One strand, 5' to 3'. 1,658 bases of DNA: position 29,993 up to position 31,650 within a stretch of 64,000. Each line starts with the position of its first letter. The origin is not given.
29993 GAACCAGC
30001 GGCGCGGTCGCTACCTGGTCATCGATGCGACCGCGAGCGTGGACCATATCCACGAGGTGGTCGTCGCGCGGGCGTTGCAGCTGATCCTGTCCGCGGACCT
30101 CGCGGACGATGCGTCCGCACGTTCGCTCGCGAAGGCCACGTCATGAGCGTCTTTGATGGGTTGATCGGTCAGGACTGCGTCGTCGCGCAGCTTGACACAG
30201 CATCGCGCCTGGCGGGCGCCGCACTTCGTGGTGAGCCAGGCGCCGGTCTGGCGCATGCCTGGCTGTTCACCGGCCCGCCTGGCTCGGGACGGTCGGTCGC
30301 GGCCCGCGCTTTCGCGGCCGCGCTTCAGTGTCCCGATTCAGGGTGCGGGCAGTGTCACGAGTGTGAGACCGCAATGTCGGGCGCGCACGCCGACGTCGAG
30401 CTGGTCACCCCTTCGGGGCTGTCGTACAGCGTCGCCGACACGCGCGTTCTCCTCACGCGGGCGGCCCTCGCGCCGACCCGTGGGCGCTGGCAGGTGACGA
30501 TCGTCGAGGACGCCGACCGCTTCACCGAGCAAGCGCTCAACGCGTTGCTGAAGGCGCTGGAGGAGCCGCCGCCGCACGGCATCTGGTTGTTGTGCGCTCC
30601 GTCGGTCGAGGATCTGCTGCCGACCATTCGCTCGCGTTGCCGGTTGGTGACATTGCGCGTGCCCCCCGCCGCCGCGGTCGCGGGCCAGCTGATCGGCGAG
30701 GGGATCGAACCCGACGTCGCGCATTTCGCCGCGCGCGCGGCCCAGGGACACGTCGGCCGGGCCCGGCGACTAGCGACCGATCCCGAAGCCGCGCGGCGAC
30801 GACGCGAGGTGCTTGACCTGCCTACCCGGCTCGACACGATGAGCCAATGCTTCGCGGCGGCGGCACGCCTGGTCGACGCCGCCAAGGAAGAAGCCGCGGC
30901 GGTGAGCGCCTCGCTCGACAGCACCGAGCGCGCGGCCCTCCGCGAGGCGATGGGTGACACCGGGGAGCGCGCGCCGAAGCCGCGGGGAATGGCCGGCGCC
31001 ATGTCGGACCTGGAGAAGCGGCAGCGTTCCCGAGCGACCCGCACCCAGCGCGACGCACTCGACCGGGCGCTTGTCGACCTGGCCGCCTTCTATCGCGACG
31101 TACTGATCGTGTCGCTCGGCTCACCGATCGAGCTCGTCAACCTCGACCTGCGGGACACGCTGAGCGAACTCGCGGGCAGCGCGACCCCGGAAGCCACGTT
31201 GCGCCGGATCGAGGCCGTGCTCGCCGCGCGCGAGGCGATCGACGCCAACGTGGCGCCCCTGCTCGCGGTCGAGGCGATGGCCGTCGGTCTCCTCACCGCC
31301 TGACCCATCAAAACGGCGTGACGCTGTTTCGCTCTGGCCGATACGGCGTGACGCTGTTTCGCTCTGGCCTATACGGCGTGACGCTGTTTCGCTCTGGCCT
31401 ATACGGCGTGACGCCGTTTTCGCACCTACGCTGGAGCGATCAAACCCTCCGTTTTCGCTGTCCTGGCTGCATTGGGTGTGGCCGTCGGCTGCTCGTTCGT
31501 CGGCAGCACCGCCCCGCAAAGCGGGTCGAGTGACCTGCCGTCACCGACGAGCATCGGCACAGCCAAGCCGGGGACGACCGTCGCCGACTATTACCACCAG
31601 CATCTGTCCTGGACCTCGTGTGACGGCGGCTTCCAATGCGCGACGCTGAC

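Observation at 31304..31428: Intergenic 30-bp tandem-repeat family with a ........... palindromic core, array A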

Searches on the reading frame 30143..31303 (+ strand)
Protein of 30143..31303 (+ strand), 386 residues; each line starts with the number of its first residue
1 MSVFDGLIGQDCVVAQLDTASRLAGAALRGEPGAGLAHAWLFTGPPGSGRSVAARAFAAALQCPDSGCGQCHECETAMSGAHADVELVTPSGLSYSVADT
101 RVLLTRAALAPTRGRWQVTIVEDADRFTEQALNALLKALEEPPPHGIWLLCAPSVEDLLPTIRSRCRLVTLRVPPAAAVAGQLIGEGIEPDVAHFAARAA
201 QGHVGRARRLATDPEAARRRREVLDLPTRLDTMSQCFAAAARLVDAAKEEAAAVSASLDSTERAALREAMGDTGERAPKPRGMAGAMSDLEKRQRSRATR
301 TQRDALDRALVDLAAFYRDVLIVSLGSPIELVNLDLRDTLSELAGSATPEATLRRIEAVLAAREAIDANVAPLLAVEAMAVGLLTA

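Call 10: search_protein_families(library=pfam, proteins=[window:30143-31303:+])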
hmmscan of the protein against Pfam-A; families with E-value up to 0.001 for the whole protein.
window:30143-31303:+ (386 aa): 3 families
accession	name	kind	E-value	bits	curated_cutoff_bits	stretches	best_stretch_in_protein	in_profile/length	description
PF13177.12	DNA_pol3_delta2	-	2e-38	132.4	27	1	36-172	18-158/161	DNA polymerase III, delta subunit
PF13401.12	AAA_22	-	8.4e-05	23.3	27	1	41-158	9-129/130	AAA domain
PF00004.35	AAA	-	0.00015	22.7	21.2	1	41-167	2-124/131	ATPase family associated with various cellular activities (AAA)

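Call 12: find_encoding_contigs(protein=window:30143-31303:+, flank=3000, max_places=10)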
Protein window:30143-31303:+ (386 aa): no gene with exactly this product is on record in the collection.

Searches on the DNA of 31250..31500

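Call 58: search_rna_families(source=window, start=31250, end=31500, threshold=evalue, max_evalue=10)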
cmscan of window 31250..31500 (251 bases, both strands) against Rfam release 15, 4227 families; matches with E-value up to 10: 4.
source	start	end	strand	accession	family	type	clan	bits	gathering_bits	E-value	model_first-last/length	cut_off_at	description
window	31309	31424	+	RF04151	MIR4387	Gene; miRNA;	CL00144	34.1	84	1.7e-05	1-109/109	no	MIR4387 microRNA precursor family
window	31303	31364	-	RF04151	MIR4387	Gene; miRNA;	CL00144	15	84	2.2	1-109/109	no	MIR4387 microRNA precursor family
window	31264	31342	+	RF03765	mir-2059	Gene; miRNA;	-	13.1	90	8.8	1-68/68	no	mir-2059 microRNA precursor family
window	31282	31318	-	RF01276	sR53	Gene; snRNA; snoRNA; CD-box;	-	10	49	4.7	23-60/60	no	Small nucleolar RNA sR53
